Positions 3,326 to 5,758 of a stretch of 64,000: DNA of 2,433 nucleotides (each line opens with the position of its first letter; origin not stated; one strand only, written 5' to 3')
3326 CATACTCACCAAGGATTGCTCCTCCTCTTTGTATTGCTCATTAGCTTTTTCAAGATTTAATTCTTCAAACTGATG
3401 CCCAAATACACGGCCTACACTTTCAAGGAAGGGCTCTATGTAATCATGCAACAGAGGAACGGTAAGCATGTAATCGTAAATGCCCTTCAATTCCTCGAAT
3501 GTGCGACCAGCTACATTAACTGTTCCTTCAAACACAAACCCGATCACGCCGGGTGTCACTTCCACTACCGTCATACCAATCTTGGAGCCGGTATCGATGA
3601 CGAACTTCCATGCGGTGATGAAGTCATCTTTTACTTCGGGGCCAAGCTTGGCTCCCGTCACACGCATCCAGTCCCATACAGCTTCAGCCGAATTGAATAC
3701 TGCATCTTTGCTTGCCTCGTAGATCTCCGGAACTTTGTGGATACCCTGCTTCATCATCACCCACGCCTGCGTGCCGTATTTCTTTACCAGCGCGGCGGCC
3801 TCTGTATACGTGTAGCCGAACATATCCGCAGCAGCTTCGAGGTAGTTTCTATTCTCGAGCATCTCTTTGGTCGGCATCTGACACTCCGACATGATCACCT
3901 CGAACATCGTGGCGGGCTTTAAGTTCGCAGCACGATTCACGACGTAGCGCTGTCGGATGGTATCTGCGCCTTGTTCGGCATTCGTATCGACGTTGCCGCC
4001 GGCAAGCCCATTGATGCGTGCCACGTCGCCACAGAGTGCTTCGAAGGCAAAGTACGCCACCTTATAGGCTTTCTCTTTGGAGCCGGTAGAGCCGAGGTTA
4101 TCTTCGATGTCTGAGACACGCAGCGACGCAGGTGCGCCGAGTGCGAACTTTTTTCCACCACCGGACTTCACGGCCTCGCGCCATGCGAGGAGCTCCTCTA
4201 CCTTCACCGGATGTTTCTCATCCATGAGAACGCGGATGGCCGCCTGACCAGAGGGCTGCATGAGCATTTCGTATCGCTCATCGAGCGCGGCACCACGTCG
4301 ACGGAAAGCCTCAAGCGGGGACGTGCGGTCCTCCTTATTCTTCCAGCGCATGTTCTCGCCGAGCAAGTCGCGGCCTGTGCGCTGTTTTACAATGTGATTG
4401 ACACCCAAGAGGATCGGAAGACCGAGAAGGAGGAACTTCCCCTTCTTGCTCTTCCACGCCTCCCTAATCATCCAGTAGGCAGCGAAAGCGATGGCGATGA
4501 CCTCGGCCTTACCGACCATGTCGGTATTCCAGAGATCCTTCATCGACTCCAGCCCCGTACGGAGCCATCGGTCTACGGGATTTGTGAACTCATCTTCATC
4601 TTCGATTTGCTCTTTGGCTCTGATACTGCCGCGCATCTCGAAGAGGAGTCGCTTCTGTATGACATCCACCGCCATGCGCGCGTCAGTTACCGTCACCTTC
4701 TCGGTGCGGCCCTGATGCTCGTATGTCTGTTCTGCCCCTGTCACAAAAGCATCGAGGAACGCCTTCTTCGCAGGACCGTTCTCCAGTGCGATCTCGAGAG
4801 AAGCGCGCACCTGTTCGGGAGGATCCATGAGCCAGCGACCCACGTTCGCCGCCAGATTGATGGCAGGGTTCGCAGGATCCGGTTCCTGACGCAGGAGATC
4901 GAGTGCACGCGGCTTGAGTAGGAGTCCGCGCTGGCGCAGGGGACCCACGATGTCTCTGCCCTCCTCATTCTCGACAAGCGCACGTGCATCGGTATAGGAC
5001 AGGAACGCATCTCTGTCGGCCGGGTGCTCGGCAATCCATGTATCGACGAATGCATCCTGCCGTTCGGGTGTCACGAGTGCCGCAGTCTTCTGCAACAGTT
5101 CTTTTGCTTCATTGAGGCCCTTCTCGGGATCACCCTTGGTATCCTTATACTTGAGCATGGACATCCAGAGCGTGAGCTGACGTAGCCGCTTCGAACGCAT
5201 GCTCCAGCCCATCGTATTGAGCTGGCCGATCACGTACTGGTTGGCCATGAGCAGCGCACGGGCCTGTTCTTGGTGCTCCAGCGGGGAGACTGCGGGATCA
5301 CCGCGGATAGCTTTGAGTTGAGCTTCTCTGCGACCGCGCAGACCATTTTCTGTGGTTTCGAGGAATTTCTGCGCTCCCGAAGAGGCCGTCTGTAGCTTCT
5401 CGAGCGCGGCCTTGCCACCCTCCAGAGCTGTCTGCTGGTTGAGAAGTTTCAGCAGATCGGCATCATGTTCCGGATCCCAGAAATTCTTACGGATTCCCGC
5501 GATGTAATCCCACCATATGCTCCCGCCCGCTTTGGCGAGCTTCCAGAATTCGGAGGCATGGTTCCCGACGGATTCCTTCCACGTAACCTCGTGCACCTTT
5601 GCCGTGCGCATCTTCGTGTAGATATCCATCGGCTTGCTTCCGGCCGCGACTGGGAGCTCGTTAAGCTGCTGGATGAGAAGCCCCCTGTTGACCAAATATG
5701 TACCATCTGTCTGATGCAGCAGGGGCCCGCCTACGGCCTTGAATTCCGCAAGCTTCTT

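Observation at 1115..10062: Orphan three-gene envelope operon: 3xLTD+PKD surface protein, 1868-aa giant with a central TM hairpin, Gly-rich membrane protein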

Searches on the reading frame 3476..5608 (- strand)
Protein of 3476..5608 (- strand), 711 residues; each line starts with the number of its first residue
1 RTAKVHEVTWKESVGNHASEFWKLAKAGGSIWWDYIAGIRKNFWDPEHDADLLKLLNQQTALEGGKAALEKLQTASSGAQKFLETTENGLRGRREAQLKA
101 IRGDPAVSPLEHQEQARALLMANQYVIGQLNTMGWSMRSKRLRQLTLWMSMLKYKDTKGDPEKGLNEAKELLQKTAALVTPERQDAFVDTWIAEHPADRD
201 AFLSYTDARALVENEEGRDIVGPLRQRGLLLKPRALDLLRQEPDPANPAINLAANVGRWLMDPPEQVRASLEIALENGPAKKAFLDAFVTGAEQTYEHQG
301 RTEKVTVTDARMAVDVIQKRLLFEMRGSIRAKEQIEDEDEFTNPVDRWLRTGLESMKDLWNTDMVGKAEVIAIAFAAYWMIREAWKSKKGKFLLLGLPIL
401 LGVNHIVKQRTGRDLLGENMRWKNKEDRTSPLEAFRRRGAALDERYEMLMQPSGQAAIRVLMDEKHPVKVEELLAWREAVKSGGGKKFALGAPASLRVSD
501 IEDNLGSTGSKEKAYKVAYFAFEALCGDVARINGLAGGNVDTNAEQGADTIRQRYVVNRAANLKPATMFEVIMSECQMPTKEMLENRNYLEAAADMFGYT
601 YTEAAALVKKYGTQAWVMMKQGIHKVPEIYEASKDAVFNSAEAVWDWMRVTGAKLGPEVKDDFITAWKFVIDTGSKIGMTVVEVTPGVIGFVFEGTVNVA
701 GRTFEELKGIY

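Call 30: predict_structure(alignment_id=A2)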
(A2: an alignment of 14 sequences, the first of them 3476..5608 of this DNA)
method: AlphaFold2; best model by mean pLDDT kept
length: 711 residues; sequences in the alignment: 14
mean_pLDDT: 64.5   pTM: 0.30
mean pLDDT of the five models: 64.5, 61.2, 61.0, 58.1, 56.6
residues with pLDDT >= 90: 15; 70-90: 279; 50-70: 248; < 50: 169
segments of 3 or more residues with pLDDT < 50: 1-5, 40-44, 69-80, 213-218, 327-357, 384-397, 404-432, 622-644, 647-656, 683-688, 696-700
pLDDT, mean of each block of 10 residues (from residue 1): 46 56 58 54 50 55 53 45 59 64 54 54 73 84 86 63 81 85 88 84 73 50 83 82 75 81 84 88 91 87 86 86 60 34 35 46 50 57 47 48 46 38 39 54 68 77 76 89 81 81 68 86 83 66 83 79 74 59 59 63 69 60 39 39 47 46 64 62 49 49 57 55
secondary structure, 60 per line:
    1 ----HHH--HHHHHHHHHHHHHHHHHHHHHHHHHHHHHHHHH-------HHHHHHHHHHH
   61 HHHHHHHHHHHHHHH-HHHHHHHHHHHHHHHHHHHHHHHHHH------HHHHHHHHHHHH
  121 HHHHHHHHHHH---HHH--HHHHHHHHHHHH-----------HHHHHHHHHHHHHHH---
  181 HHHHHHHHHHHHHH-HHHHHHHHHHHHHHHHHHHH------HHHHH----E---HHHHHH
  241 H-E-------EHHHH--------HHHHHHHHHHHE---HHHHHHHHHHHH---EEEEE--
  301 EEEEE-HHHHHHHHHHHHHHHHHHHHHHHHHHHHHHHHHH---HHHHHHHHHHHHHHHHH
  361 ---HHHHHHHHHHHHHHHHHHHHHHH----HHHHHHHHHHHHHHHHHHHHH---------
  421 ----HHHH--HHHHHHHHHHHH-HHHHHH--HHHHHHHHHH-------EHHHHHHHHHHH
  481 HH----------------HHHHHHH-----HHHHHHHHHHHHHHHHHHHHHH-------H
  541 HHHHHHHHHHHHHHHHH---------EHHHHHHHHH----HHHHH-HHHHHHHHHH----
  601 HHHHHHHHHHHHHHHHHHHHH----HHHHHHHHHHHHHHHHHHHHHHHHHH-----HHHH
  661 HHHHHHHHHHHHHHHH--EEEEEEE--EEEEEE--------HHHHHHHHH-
elements in order (helices of 4 or more, strands of 3 or more residues): H10-42 H50-75 H77-102 H109-131 H140-151 H163-177 H181-194 H196-215 H222-226 H235-241 H252-255 H264-274 H279-290 E294-298 E301-305 H307-340 H344-360 H364-386 H391-411 H425-428 H431-442 H444-449 H452-461 H470-482 H499-505 H511-532 H540-557 H568-576 H581-585 H587-596 H601-621 H626-651 H657-676 E679-685 E688-693 H702-710

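Call 34: fold_search(model_id=the predicted structure, library=pdb)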
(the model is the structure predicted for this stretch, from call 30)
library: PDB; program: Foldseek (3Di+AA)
matches with E <= 10: 36; with E <= 0.001: 0
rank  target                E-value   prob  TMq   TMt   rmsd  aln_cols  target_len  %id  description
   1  8pv6_CR               1.9e-01  0.12  0.09  0.11  30.3       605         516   12  Chaetomium thermophilum pre-60S State 3 - post-5S rotation with Rix1 complex with Foot - composite structure (released 2023-11-15)
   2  7yzk_A                1.2e+00  0.05  0.07  0.10  22.5       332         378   13  Structure of Mycobacterium tuberculosis adenylyl cyclase Rv1625c / Cya (released 2022-08-31)
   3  9edt_D                2.1e+00  0.05  0.10  0.08  25.6       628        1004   10  Tubulin cofactors D,E,G bound to tubulin dimer (released 2026-02-04)
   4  4uxv                  2.5e+00  0.06  0.10  0.12  47.5       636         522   11  Cytoplasmic domain of bacterial cell division protein EzrA (released 2014-10-22)
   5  9j3n_A                2.5e+00  0.03  0.06  0.08  28.6       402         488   12  ATP bound Chlamydia pneumoniae ATP/ADP translocator NTT1(Inward open state) (released 2025-03-19)
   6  8pv4_CR               2.8e+00  0.04  0.08  0.12  27.1       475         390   13  Chaetomium thermophilum pre-60S State 2 - pre-5S rotation with Rix1 complex - composite structure (released 2023-11-15)
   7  4jlq_A                2.9e+00  0.03  0.09  0.08  26.1       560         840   14  Crystal structure of human Karyopherin-beta2 bound to the PY-NLS of Saccharomyces cerevisiae NAB2 (released 2013-04-03)
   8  7umz_A                2.9e+00  0.03  0.11  0.04  29.3       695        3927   12  Cryo-EM structure of rabbit RyR1 in the presence of high Mg2+ and AMP-PCP in nanodisc (released 2023-04-12)
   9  9lul_K                3.0e+00  0.15  0.08  0.11  20.3       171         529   15  Local refinement of stacked like DDB1-DDA1-DET1-Ube2e2-COP1 complex (layer 1) (released 2026-01-28)
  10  7e84_A                3.2e+00  0.03  0.09  0.12  26.0       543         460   10  CryoEM structure of human Kv4.2-KChIP1 complex (released 2021-10-13)
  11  8dve_A                3.3e+00  0.03  0.11  0.03  34.2       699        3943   11  RyR1 in presence of IpCa-T26E phosphomimetic and activating ligands (released 2023-05-31)
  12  9e5c_6b               3.6e+00  0.03  0.10  0.03  40.9       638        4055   11  Cryo-EM structure of 96 nm repeat of microtubule doublet from T. brucei flagellum (released 2025-03-12)
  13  9jrk                  3.8e+00  0.02  0.06  0.09  29.7       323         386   12  outward-open hSLC19A1 + MTX (released 2025-02-26)
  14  9yng_f                3.8e+00  0.02  0.10  0.09  39.2       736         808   11  Dynactin and dynein-1 tail region of dynein-dynactin complex on microtubule in the presence of LIS1 (released 2026-01-28)
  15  8vt9_A                4.1e+00  0.03  0.07  0.11  23.3       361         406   10  WT SthK in the presence of PIP2 and cAMP (released 2024-09-25)
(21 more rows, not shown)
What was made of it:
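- Tried and rejected: The first AF2 model, built from a shallow 14-sequence alignment, was poor (pLDDT 64.5), and its Foldseek run was empty (calls 30, 34).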

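Call 43: search_protein_representatives(alignment_id=A2)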
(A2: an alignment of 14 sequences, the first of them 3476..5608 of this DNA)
Query: 14 sequences, 710 profile positions. Proteins with E-value up to 0.001 (for the whole library): 67; up to 1e-10: 65; up to 1e-30: 60. The best 67 are listed.
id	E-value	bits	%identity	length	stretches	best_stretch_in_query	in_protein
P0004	0.0e+00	1363.1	-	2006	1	1-710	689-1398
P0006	0.0e+00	1340.7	-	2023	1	1-710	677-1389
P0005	0.0e+00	1324.0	-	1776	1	7-710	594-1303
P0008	0.0e+00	1276.2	-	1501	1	2-709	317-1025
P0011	0.0e+00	1231.0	-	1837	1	1-710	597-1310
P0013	0.0e+00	1169.3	-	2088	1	2-708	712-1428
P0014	0.0e+00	1116.7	-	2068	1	1-710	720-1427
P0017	2.4e-185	634.0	-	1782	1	2-710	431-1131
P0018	5.9e-157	540.1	-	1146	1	2-709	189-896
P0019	7.3e-152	523.3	-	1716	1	3-701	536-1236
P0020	7.0e-143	493.6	-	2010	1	4-709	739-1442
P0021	1.9e-142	492.2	-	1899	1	12-708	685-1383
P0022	1.2e-140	486.2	-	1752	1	1-710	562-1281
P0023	3.5e-139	481.4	-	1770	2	17-708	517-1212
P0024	2.2e-108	379.6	-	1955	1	2-710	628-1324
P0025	1.1e-105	370.7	-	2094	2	190-709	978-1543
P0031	3.2e-97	342.7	-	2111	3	244-710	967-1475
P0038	1.0e-82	294.7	-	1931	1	10-710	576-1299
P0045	2.5e-68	247.1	-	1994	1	7-706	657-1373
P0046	5.6e-67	242.7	-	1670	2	211-710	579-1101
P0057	1.2e-56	208.5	-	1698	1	5-692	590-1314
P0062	5.9e-51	189.7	-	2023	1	7-700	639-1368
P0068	1.3e-33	132.4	-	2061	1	19-709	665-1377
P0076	2.9e-06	42.0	-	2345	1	374-670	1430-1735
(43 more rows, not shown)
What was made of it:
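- An exhaustive HMM search gave 67 hits, nearly all giants with the core in the middle (call 43).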

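Call 46: search_protein_families(library=pfam, alignment_id=A3, max_evalue=0.01)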
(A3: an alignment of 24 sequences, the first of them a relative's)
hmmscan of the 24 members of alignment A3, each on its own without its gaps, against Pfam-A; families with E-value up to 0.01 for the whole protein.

A. member 1, P0017 (1782 aa): 0 families

B. families by the number of members that match (of 24 scanned): 4 families
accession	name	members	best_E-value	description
PF04048.20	Sec8_N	1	0.00069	Exocyst complex component Sec8 N-terminal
PF10779.14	XhlA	1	0.0076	Haemolysin XhlA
PF16326.10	ABC_tran_CTD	1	0.0078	ABC transporter C-terminal domain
PF21037.2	CCDC138_cc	1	0.0098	Coiled-coil-domain-containing protein 138, coiled-coil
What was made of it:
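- On Polymorphic toxin system: No Pfam family at E<=0.01 in 24 distant members (call 46).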

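Call 47: find_related_loci(query=A2, collection=genome_contigs, flank=10000)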
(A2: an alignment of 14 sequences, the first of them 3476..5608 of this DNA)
Query A2 (711 aa) in genome_contigs; peptide patterns used: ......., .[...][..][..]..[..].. (x = any residue, [..] = any of these).
70 stretches matched a pattern; 6 encode a relative of the query (tblastn E <= 1e-3); 6 distinct loci.
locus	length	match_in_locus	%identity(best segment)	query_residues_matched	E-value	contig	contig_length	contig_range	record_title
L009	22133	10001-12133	76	3-711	0e+0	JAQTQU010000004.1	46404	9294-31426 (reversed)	MAG: Candidatus Peribacteraceae bacterium isolate STB_147 NODE_1590_length_46404_cov_3.306761_Sandtown_B, whole genome s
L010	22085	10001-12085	76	1-696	0e+0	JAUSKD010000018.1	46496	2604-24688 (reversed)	MAG: Candidatus Peribacter sp. isolate E14_metabat.bin.351 E14_k141_994395, whole genome shotgun sequence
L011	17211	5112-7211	76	1-700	0e+0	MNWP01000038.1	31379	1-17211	MAG: Candidatus Peregrinibacteria bacterium CG1_02_54_53 cg1_0.2_scaffold_951_c, whole genome shotgun sequence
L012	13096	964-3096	65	1-711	0e+0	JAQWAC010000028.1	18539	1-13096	MAG: Candidatus Peribacteraceae bacterium isolate STF2_188 NODE_7562_length_18539_cov_3.585053_Sandtown_F2, whole genome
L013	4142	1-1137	84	319-697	0e+0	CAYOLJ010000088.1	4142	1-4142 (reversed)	MAG TPA_asm: uncultured Candidatus Peribacteria bacterium isolate SRP178699_co1_637 genome assembly, contig: NODE_32958_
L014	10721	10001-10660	64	481-700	7e-85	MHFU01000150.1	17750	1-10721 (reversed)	MAG: Omnitrophica bacterium RIFOXYB12_FULL_50_7 rifoxyb3_full_scaffold_608, whole genome shotgun sequence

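Call 48: list_cluster_members(proteins=[P0017, P0020, P0025, P0031, P0038, P0045, P0057, P0062, P0068, P0076])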
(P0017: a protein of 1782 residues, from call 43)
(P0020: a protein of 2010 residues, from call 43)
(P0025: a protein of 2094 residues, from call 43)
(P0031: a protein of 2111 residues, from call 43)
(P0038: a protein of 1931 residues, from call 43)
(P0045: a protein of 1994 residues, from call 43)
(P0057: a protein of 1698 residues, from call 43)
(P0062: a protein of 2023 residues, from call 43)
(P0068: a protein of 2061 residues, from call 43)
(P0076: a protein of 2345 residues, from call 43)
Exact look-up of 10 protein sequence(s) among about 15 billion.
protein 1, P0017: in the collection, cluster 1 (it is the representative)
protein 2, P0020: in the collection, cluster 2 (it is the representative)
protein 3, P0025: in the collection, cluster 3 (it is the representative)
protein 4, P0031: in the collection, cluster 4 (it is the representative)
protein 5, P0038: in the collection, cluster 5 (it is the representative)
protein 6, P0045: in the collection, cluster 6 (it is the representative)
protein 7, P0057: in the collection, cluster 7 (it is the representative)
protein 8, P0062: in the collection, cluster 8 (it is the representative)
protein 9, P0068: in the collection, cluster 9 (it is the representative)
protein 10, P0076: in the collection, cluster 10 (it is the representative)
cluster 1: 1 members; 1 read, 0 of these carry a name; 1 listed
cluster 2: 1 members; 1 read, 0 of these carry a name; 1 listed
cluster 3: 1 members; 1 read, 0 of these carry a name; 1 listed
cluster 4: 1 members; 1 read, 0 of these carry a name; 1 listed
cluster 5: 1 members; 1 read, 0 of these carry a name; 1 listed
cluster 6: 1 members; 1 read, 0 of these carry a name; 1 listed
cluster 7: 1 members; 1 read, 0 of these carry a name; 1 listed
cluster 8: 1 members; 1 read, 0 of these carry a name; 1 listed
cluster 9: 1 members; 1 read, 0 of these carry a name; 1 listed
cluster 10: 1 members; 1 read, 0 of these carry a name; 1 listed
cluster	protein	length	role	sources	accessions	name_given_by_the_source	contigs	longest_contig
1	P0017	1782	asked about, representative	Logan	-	-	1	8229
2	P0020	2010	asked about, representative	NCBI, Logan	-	-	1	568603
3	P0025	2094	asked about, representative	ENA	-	-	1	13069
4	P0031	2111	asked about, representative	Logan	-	-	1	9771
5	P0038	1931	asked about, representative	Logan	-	-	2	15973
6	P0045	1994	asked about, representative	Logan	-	-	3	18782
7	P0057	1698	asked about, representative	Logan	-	-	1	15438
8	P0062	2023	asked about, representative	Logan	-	-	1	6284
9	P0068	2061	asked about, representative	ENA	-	-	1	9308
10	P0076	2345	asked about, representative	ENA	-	-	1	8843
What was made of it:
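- Tried and rejected: Cluster look-up of distant members gave no names (call 48).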

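Call 49: find_encoding_contigs(protein=P0020, flank=10000, max_places=1)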
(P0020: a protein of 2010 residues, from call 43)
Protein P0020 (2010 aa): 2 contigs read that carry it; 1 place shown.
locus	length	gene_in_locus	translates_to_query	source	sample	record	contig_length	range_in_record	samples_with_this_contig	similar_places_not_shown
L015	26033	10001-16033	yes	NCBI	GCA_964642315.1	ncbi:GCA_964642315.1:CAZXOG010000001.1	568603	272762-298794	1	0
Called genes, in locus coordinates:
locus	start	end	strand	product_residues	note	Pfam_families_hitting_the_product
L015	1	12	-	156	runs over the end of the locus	PF00338:Ribosomal_S10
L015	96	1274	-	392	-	PF00009:GTP_EFTU, PF03144:GTP_EFTU_D2, PF03143:GTP_EFTU_D3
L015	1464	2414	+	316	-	PF00730:HhH-GPD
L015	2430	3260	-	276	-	-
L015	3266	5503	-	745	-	PF13948:DUF4215 (faint)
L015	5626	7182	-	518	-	PF12072:RNase_Y_N, PF00013:KH_1 (weak), PF01966:HD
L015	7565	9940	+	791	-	PF00932:LTD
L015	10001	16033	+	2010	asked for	-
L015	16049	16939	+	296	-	-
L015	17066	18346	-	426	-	-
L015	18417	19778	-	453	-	-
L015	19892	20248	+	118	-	-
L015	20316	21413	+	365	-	PF00988:CPSase_sm_chain, PF00117:GATase, PF07722:Peptidase_C26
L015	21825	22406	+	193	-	PF00551:Formyl_trans_N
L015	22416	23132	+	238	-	PF00970:FAD_binding_6, PF00175:NAD_binding_1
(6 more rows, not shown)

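Call 50: find_encoding_contigs(protein=P0045, flank=10000, max_places=1)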
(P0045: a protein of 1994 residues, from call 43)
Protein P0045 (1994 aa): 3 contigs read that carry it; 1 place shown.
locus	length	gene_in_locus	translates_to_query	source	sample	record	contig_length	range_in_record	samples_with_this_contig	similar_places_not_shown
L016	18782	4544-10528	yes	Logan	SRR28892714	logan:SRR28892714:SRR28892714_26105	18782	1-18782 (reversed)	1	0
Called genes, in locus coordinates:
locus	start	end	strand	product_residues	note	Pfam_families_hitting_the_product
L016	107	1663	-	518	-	PF12072:RNase_Y_N, PF01966:HD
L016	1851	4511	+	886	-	PF00932:LTD, PF00565:SNase, PF00932:LTD (weak)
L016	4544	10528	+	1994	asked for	-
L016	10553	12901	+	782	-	-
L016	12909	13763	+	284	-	-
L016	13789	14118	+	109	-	-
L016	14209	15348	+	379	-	PF00988:CPSase_sm_chain, PF00117:GATase, PF07722:Peptidase_C26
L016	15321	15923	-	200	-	PF00551:Formyl_trans_N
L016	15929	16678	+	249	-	-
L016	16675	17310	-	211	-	PF01996:F420_ligase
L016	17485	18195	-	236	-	-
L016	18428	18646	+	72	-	-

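Call 51: find_encoding_contigs(protein=P0025, flank=10000, max_places=1)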
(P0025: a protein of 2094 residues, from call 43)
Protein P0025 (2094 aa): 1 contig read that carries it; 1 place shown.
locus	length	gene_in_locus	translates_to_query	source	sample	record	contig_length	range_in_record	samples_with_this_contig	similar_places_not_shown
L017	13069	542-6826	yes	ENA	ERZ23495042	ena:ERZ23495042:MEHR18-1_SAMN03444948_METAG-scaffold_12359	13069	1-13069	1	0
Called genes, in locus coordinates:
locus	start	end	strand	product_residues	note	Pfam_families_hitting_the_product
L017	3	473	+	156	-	?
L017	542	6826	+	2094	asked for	-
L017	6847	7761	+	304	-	-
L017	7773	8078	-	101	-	-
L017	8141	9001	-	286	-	-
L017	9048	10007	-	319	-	-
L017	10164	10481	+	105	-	-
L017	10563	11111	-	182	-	-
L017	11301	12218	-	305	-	-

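Call 52: find_encoding_contigs(protein=P0057, flank=10000, max_places=1)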
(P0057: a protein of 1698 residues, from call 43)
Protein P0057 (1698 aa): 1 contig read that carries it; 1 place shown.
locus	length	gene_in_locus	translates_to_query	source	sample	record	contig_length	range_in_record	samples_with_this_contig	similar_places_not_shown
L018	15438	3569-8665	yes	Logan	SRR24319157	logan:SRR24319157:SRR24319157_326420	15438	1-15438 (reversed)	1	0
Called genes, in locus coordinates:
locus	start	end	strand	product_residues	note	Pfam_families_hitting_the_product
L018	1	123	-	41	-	?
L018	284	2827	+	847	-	PF00932:LTD, PF18911:PKD_4 (weak), PF00932:LTD, PF00565:SNase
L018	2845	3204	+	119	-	PF02604:PhdYeFM_antitox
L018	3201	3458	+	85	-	PF05016:ParE_toxin, PF15781:ParE-like_toxin (weak)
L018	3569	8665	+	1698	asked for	-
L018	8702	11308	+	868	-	-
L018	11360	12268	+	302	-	-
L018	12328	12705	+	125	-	-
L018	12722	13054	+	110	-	-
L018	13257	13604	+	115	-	-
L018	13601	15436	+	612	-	?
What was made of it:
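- Closest known: Bacterial LTD. Same: Orthologues in L016 and L018 add a staphylococcal-nuclease domain (calls 50, 52).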

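Call 92: search_dna_similar(query=window:3476-5608:-, collection=phages, mode=protein, max_evalue=0.001, max_rows=10)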
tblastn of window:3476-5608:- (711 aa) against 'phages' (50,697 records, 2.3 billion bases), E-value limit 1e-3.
No match.
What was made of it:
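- On Phage tape-measure or other phage structural giant: No tblastn hit in 50,697 phage records (call 92).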

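Call 93: search_dna_similar(query=window:3476-5608:-, collection=plasmids, mode=protein, max_evalue=0.001, max_rows=10)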
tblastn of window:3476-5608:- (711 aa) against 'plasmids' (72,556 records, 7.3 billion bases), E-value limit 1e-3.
No match.
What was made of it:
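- Tried and rejected: tblastn of the core against phage and plasmid collections found nothing (calls 92, 93).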
